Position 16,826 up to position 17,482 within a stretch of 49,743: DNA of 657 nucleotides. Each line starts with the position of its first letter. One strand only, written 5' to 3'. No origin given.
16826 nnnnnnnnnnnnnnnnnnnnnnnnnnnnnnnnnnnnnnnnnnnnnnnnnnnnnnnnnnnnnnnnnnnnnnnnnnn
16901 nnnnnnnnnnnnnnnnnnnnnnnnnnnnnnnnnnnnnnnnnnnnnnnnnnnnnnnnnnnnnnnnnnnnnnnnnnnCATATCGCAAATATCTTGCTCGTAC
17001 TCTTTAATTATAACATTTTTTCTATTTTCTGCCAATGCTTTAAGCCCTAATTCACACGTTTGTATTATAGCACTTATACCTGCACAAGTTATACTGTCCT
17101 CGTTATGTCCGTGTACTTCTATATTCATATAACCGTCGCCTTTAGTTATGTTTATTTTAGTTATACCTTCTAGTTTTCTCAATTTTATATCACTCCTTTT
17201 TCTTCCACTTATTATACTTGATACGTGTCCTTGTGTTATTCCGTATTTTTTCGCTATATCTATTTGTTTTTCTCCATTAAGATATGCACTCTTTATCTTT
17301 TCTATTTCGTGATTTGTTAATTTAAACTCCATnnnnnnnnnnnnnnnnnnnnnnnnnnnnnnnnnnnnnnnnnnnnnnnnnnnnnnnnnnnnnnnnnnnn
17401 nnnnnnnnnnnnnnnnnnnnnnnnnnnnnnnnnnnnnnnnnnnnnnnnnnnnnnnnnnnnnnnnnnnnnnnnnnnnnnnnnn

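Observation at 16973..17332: Phage-encoded Prp-like cysteine protease fused to an HTH domain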

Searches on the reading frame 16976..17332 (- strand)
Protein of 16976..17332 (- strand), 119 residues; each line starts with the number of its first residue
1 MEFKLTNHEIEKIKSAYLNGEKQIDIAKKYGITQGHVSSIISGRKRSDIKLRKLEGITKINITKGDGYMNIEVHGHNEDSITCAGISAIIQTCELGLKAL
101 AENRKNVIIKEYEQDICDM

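Call 3: search_protein_families(library=pfam, proteins=[window:16976-17332:-], max_evalue=10)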
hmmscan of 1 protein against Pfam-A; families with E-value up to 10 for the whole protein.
window:16976-17332:- (119 aa): 7 families
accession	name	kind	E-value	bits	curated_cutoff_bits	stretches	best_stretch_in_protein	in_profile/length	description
PF04327.17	Peptidase_Prp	-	7.2e-05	23.4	27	1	58-113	2-63/90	Cysteine protease Prp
PF04545.22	Sigma70_r4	-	0.00077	19.4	24.1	1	13-42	13-42/50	Sigma-70, region 4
PF01381.28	HTH_3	-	0.0041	17.5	23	1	23-54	12-44/55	Helix-turn-helix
PF13518.12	HTH_28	-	0.01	16.3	25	1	16-42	8-34/52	Helix-turn-helix domain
PF21661.2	DUF6860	-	0.033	14.6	27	1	5-82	32-109/125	Domain of unknown function (DUF6860)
PF08765.17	Mor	-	0.12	12.8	24.9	1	19-52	70-103/107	Mor transcription activator family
PF16509.11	KORA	-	0.14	12.8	26.7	1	4-42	14-52/84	TrfB plasmid transcriptional repressor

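Call 4: search_protein_families(library=phrogs, proteins=[window:16976-17332:-], max_evalue=1)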
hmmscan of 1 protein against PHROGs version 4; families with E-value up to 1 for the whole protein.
window:16976-17332:- (119 aa): 35 families (the best 25 are shown)
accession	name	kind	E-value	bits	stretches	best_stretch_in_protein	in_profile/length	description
phrog_8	-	transcription regulation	2.2e-05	25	1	11-86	153-242/346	transcriptional regulator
phrog_517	-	DNA, RNA and nucleotide metabolism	3.1e-05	25.9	1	4-43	85-124/128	HTH DNA binding protein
phrog_59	-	DNA, RNA and nucleotide metabolism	0.00015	22.3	1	14-66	245-284/423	HNH endonuclease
phrog_4481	-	unknown function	0.0006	20.3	1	5-44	25-64/196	-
phrog_5736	-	transcription regulation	0.00078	20.6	1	19-113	18-111/133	transcriptional regulator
phrog_1303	-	DNA, RNA and nucleotide metabolism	0.00082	20.2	1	4-45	23-64/184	DNA binding protein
phrog_4151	-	DNA, RNA and nucleotide metabolism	0.0012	19.7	1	11-42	11-42/154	DNA binding protein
phrog_1468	-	transcription regulation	0.0018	18.8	1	21-48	21-48/67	transcriptional repressor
phrog_7545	-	DNA, RNA and nucleotide metabolism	0.0028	18.9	1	9-103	6-103/160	HNH endonuclease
phrog_11420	-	DNA, RNA and nucleotide metabolism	0.0044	18.1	1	5-38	7-40/82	DNA binding protein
phrog_351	-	transcription regulation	0.0049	16.5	1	4-43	675-717/928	RNA polymerase sigma factor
phrog_8038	-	unknown function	0.0059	17.5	1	21-50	17-46/66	-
phrog_509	-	head and packaging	0.0095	16.5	1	9-58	10-57/238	terminase small subunit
phrog_6831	-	transcription regulation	0.0099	16.8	1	19-58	17-55/68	transcriptional regulator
phrog_25161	-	unknown function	0.012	16.7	1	21-82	16-76/163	-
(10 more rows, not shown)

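Call 5: search_protein_families(library=ncbifam, proteins=[window:16976-17332:-], max_evalue=10)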
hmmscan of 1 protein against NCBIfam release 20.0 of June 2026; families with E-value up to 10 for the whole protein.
window:16976-17332:- (119 aa): 5 families
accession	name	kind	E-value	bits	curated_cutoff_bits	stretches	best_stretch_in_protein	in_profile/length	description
TIGR02937.1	sigma70-ECF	superfamily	0.0027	17.4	42.9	1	5-42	118-155/165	sigma-70 family RNA polymerase sigma factor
NF011127.0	PRK14553.1-7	equivalog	0.0047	17.2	122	1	55-109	54-108/123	ribosomal-processing cysteine protease Prp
NF011131.0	PRK14553.2-4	equivalog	0.0063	16.8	225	1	31-112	31-106/113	ribosomal-processing cysteine protease Prp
NF040595.1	HTH_Cbp1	equivalog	0.0078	16.1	140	1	4-33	94-123/135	CRISPR DNA repeat-binding protein Cbp1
TIGR02980.1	SigBFG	subfamily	0.0093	15.7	234.35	1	5-41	179-215/227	SigB/SigF/SigG family RNA polymerase sigma factor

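Call 7: search_dna_similar(query=window:16976-17332:-, collection=phages, mode=protein, max_rows=40, max_evalue=0.01)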
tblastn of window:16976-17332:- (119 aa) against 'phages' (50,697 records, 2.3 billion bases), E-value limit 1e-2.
Records with a match: 57; places in all: 57; records where one place covers at least 80% of the query: 0.
Best place of each record, by identity: <60% 57.
By first word of the organism name: Gordonia 31; Mycobacterium 19; Arthrobacter 4; Shigella 2; Streptomyces 1.
By host as written in the record: Gordonia terrae 3612 30; Mycobacterium smegmatis mc2 155 13; Mycobacterium smegmatis mc2155 6; Shigella flexneri 2; Arthrobacter globiformis NRRL B-2979 2; Streptomyces lividans JI 1326 1; Arthrobacter globiformis NRRL B-2779 1; Arthrobacter globiformis B-2979 SEA 1; and 1 more.
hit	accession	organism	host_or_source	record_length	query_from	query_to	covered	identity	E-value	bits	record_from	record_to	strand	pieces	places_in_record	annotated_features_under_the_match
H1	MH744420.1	Streptomyces phage Kromp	Streptomyces lividans JI 1326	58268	65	115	43%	40.7%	2e-3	42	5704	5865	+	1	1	6: protease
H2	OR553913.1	Arthrobacter phage Hirko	Arthrobacter globiformis NRRL B-2779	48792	4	45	35%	47.6%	6e-5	46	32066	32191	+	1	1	36: helix-turn-helix DNA binding domain protein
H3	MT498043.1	Arthrobacter phage Jinkies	Arthrobacter globiformis B-2979 SEA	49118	4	45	35%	47.6%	4e-3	41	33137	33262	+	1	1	42: helix-turn-helix DNA binding domain protein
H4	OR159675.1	Gordonia phage Savbucketdawg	Gordonia terrae 3612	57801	4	49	39%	41.3%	6e-4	43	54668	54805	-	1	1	80: HNH endonuclease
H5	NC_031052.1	Gordonia phage Twister6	Gordonia terrae 3612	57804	4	49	39%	41.3%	6e-4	43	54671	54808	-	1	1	84: HNH endonuclease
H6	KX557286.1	Gordonia phage Twister6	Gordonia terrae 3612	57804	4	49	39%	41.3%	6e-4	43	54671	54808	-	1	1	84: HNH endonuclease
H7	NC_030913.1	Gordonia phage Wizard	Gordonia terrae 3612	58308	4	49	39%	41.3%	6e-4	43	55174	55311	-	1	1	80: HNH endonuclease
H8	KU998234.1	Gordonia phage Wizard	Gordonia terrae 3612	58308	4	49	39%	41.3%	6e-4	43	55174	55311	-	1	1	80: HNH endonuclease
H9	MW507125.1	Gordonia phage Phlop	Gordonia terrae 3612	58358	4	49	39%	41.3%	6e-4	43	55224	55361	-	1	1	82: HNH endonuclease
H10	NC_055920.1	Gordonia phage Phlop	Gordonia terrae 3612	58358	4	49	39%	41.3%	6e-4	43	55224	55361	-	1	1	82: HNH endonuclease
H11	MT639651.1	Gordonia phage Portcullis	Gordonia terrae 3612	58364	4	49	39%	41.3%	6e-4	43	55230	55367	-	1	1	85: HNH endonuclease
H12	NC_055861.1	Gordonia phage Portcullis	Gordonia terrae 3612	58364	4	49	39%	41.3%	6e-4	43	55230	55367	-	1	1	85: HNH endonuclease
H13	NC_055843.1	Gordonia phage Evamon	Gordonia terrae 3612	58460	4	49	39%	41.3%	6e-4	43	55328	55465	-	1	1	85: HNH endonuclease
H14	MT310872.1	Gordonia phage Evamon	Gordonia terrae 3612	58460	4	49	39%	41.3%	6e-4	43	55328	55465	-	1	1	85: HNH endonuclease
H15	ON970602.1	Gordonia phage Salvador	Gordonia terrae 3612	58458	4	49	39%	41.3%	6e-4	43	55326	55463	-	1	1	85: HNH endonuclease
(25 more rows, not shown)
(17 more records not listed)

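Call 8: find_homologous_proteins(query=window:16976-17332:-, max_evalue=0.001)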
Query window:16976-17332:- (119 aa): 24 proteins with E <= 0.001 among 31 candidates.
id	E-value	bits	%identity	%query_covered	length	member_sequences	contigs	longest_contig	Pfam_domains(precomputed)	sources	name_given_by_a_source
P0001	1.6e-70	252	99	100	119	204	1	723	PF04327.18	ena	-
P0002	3.2e-70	251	99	100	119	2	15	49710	PF04327.18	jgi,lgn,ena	jgi:hypothetical protein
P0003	1.9e-66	239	92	100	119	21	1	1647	-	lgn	-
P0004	2.5e-63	229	91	100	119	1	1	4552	-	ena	-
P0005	1.1e-61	223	91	100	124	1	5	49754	-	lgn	-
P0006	6.1e-58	211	82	100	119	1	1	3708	PF04327.18,PF04545.23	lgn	-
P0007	6.4e-57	208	81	100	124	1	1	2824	PF04327.18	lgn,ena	-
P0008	2.9e-55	203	82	99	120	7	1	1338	PF04327.18,PF04545.23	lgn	-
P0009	5.4e-55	202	77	100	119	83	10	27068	-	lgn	-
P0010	3.9e-51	189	73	100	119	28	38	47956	-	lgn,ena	-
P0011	1.4e-46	175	70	97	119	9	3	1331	-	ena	-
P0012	1.7e-46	174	75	96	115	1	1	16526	-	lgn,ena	-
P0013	4.3e-45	170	75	95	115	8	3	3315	-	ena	-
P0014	1.8e-43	165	68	96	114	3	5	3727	PF04327.18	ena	-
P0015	6.4e-43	163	70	95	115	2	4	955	PF04327.18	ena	-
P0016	9.5e-43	162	69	96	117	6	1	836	PF04327.18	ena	-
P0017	1.5e-42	162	69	97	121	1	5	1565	PF04327.18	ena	-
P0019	1.2e-40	156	68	93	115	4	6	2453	PF04327.18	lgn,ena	-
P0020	1.4e-40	155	68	95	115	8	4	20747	-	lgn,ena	-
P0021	1.4e-34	136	97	55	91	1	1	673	PF04327.18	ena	-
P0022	1.1e-27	114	87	53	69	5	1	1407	PF04327.18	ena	-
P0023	1.2e-19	88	63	64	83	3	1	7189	PF04327.18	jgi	jgi:uncharacterized protein YsxB (DUF464 family)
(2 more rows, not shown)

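Call 13: search_solved_structures(query=A1, max_evalue=1, show_alignments=3)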
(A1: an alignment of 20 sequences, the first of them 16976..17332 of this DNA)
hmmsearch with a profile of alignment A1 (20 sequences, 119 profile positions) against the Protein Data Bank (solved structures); distinct sequences matched with E-value up to 1: 19.
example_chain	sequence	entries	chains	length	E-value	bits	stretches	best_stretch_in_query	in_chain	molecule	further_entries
2lvs_A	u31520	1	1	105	0.1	15.7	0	4-35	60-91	Putative uncharacterized protein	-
8jzt_A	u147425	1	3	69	0.12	15.4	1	9-42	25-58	RNA polymerase sigma factor SigF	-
1s12_A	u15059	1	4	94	0.13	15.3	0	71-100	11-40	hypothetical protein TM1457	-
1b72_B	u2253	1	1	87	0.15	15.1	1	13-55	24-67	PROTEIN (PBX1)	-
7bca_A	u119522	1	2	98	0.16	15.1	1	4-43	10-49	KORA domain-containing protein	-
7bbq_A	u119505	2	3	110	0.17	15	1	4-43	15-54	KORA domain-containing protein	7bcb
1lfu_P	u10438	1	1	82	0.19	14.8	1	13-54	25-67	homeobox protein PBX1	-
1puf_B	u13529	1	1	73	0.2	14.7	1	13-49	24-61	Pre-B-cell leukemia transcription factor-1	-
8tac_A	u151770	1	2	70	0.22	14.6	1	7-55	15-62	DBP48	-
8j7q_A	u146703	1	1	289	0.28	14.3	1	74-103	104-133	Inorganic pyrophosphatase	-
1du6_A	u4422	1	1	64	0.31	14.1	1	13-46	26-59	HOMEOBOX PROTEIN PBX1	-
8dtq_A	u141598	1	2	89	0.52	13.4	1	16-45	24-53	Helix-turn-helix domain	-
3caz_A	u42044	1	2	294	0.53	13.4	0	6-104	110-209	BAR protein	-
5zjq_B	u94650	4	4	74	0.58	13.3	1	13-48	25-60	Homeobox protein extradenticle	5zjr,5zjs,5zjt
4cyc_B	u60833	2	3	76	0.6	13.2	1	13-49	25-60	HOMEOBOX PROTEIN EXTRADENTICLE | HOMEOTIC PROTEIN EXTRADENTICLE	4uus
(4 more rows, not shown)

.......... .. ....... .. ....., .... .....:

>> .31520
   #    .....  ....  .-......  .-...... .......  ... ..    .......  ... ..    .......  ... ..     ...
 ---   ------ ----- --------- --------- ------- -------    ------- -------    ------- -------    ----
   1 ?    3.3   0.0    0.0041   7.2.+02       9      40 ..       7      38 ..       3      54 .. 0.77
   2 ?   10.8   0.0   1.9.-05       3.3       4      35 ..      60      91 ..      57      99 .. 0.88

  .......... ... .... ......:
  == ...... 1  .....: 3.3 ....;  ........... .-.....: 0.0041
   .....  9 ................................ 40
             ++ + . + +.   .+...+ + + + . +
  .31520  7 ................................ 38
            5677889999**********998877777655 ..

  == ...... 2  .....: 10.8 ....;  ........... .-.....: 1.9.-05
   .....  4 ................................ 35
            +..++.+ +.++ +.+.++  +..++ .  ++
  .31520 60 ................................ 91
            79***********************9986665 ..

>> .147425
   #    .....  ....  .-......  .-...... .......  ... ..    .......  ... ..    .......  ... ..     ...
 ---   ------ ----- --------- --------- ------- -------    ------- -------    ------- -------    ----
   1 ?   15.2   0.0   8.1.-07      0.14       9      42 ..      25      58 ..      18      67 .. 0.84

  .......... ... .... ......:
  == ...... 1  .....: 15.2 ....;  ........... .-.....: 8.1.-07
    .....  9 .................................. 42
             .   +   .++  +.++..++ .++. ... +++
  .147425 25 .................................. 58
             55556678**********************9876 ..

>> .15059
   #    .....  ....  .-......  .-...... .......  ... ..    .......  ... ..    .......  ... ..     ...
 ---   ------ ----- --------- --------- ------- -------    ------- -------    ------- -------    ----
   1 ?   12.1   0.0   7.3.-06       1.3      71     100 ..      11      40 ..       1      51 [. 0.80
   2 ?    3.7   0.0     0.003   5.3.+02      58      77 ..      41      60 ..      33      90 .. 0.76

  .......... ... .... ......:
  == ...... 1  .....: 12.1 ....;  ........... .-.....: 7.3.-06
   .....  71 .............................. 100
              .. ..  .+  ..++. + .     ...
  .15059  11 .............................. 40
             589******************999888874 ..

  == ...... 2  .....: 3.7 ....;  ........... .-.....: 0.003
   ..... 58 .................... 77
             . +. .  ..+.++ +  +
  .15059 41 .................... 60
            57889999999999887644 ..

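Call 20: find_encoding_contigs(protein=P0010, flank=10000, max_places=3)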
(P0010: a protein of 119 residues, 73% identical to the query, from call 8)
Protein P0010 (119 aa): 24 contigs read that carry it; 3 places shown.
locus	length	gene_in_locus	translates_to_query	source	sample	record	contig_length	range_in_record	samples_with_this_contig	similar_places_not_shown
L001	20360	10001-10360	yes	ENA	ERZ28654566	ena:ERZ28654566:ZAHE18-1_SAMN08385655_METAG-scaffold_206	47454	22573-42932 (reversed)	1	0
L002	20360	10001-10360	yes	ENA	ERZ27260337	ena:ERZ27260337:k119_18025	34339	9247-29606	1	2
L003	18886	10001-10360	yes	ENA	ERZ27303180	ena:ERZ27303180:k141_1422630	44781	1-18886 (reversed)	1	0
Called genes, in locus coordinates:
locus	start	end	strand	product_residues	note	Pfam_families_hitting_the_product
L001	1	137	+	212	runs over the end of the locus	-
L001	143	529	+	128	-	-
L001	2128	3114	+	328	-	PF01807:Zn_ribbon_DnaG, PF13662:Toprim_4, PF01751:Toprim, PF13155:Toprim_2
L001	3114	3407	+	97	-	PF07659:DUF1599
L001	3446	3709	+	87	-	-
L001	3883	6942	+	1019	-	PF02811:PHP, PF07733:DNA_pol3_alpha, PF17657:DNA_pol3_finger, PF14579:HHH_6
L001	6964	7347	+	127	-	PF04570:zf-FLZ (weak)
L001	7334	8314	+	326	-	PF12705:PDDEXK_1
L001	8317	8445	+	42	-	-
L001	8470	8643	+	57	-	-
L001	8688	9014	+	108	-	-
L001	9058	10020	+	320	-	PF02608:Bmp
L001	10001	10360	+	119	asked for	-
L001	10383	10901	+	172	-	PF08761:dUTPase_2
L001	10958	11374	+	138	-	PF05866:RusA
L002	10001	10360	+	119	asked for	-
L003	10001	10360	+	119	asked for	-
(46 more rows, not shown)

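Call 21: find_encoding_contigs(protein=P0020, flank=10000, max_places=3)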
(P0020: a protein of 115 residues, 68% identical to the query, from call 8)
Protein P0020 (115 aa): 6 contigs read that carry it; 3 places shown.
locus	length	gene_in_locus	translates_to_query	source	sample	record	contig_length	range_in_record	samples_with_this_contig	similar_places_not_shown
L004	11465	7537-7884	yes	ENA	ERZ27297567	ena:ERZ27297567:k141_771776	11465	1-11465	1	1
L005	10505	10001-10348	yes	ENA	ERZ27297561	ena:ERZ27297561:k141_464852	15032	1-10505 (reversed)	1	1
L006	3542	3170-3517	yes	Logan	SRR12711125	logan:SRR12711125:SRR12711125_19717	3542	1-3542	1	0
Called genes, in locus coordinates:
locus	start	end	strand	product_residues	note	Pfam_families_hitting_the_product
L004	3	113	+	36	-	?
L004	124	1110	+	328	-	PF01807:Zn_ribbon_DnaG, PF13662:Toprim_4, PF01751:Toprim, PF13155:Toprim_2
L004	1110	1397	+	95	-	PF07659:DUF1599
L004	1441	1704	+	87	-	-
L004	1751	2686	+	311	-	PF02608:Bmp, PF13407:Peripla_BP_4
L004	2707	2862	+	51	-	-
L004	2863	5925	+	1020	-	PF02811:PHP, PF07733:DNA_pol3_alpha, PF17657:DNA_pol3_finger, PF14579:HHH_6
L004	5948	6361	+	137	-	-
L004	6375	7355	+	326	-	PF12705:PDDEXK_1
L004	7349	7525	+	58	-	-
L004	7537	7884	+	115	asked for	-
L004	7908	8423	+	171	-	PF08761:dUTPase_2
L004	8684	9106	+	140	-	PF05866:RusA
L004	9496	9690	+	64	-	-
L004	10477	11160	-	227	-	PF01520:Amidase_3, PF05036:SPOR (faint)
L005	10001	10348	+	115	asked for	-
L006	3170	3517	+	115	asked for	-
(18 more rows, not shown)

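Call 22: predict_structure(alignment_id=A1)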
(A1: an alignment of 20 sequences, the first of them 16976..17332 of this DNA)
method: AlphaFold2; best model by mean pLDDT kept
length: 119 residues; sequences in the alignment: 20
mean_pLDDT: 64.9   pTM: 0.50
mean pLDDT of the five models: 64.9, 64.3, 63.5, 62.9, 61.5
residues with pLDDT >= 90: 6; 70-90: 34; 50-70: 51; < 50: 28
segments of 3 or more residues with pLDDT < 50: 45-55, 104-119
pLDDT, mean of each block of 10 residues (from residue 1): 68 87 89 84 55 51 64 65 67 64 49 33
secondary structure, 60 per line:
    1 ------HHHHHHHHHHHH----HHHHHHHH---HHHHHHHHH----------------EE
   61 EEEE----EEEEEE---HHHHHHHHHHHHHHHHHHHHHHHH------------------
elements in order: H7-18 H23-30 H34-42 E59-64 E69-74 H78-101

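Call 26: fold_search(model_id=the predicted structure, library=pdb)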
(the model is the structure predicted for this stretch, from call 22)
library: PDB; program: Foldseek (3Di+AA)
matches with E <= 10: 754; with E <= 0.001: 0
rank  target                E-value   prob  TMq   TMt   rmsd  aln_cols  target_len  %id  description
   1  6fi9_A                2.0e-02  0.69  0.26  0.22  13.9       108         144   17  Crystal Structure of a zinc-responsive MarR family member, Lactococcus lactis ZitR (released 2019-02-20)
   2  5f6f_A                4.5e-02  0.47  0.24  0.21  12.8       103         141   21  S. aureus MepR G34R Mutant (released 2016-12-07)
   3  5yhz                  5.2e-02  0.60  0.25  0.21  13.7       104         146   18  Structure of Lactococcus lactis ZitR, E41A mutant (released 2017-12-06)
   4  5yhy                  6.7e-02  0.51  0.24  0.20  13.6       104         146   18  Structure of Lactococcus lactis ZitR, C30S mutant (released 2017-12-06)
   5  8d8k_6                7.1e-02  0.94  0.34  0.16  17.7        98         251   13  Yeast mitochondrial small subunit assembly intermediate (State 2) (released 2022-12-21)
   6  5yhx_A                7.1e-02  0.51  0.25  0.21  13.6       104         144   18  Structure of Lactococcus lactis ZitR, wild type (released 2017-12-06)
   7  4lln_D                7.1e-02  0.41  0.24  0.21  13.5        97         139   22  Crystal structure of S. aureus MepR-DNA complex (released 2014-05-14)
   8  4l9j_A                7.1e-02  0.35  0.24  0.21  13.6       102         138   20  Crystal structure of S. aureus MepR in DNA-binding conformation (released 2013-09-11)
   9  5yi0_A                8.1e-02  0.51  0.25  0.21  13.5       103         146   18  Structure of Lactococcus lactis ZitR, C30AH42A mutant (released 2017-12-06)
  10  8d8j_6                8.6e-02  0.94  0.34  0.17  17.0        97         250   15  Yeast mitochondrial small subunit assembly intermediate (State 1) (released 2022-12-21)
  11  7bbq                  8.6e-02  0.60  0.28  0.34  15.6       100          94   13  Crystal structure of the HTH DNA binding protein ArdK from R388 plasmid. Apo form. (released 2022-07-13)
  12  3eco_A                9.1e-02  0.38  0.23  0.20  13.3        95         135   18  Crystal structure of MepR, a transcription regulator of the Staphylococcus aureus multidrug efflux pump MepA (released 2009-02-10)
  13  5yhx_M                9.7e-02  0.44  0.25  0.21  13.6       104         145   18  Structure of Lactococcus lactis ZitR, wild type (released 2017-12-06)
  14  5yhx_N                1.0e-01  0.44  0.25  0.21  13.7       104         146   18  Structure of Lactococcus lactis ZitR, wild type (released 2017-12-06)
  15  5ffx_D                1.0e-01  0.35  0.24  0.21  13.6       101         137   21  S. aureus MepR G34K Mutant (released 2016-12-21)
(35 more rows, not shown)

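Call 66: get_annotated_region(hit=H1, flank=4000)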
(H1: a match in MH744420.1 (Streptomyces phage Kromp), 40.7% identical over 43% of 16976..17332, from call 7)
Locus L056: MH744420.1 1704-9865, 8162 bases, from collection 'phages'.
description: Streptomyces phage Kromp, complete genome.
organism: Streptomyces phage Kromp (NCBI taxid 2315619)
taxonomy: Viruses; Duplodnaviria; Heunggongvirae; Uroviricota; Caudoviricetes
host: Streptomyces lividans JI 1326; source: soil; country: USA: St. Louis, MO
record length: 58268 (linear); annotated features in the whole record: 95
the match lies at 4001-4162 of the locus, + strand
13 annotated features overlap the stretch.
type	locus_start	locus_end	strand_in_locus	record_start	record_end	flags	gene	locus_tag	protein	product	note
CDS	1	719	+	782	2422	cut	2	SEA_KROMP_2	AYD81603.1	terminase large subunit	-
CDS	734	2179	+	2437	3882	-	3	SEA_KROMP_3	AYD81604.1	portal protein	-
CDS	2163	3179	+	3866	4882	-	4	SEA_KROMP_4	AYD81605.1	capsid maturation protease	-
CDS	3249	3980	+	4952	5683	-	5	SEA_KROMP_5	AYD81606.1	scaffolding protein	-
CDS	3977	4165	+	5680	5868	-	6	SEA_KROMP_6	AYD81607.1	protease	-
CDS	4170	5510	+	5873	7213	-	7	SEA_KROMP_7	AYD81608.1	major capsid protein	-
CDS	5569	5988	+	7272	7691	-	8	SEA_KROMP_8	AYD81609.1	hypothetical protein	-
CDS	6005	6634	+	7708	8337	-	9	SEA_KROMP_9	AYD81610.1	head-to-tail connector complex protein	-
CDS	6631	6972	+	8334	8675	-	10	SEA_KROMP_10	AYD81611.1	head-to-tail connector complex protein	-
CDS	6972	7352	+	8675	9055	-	11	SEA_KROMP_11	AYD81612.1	hypothetical protein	-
CDS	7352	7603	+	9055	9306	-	12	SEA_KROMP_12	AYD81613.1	hypothetical protein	-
CDS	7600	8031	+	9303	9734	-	13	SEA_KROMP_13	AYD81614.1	head-to-tail connector complex protein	-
CDS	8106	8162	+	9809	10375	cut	14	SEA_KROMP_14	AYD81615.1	major tail protein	-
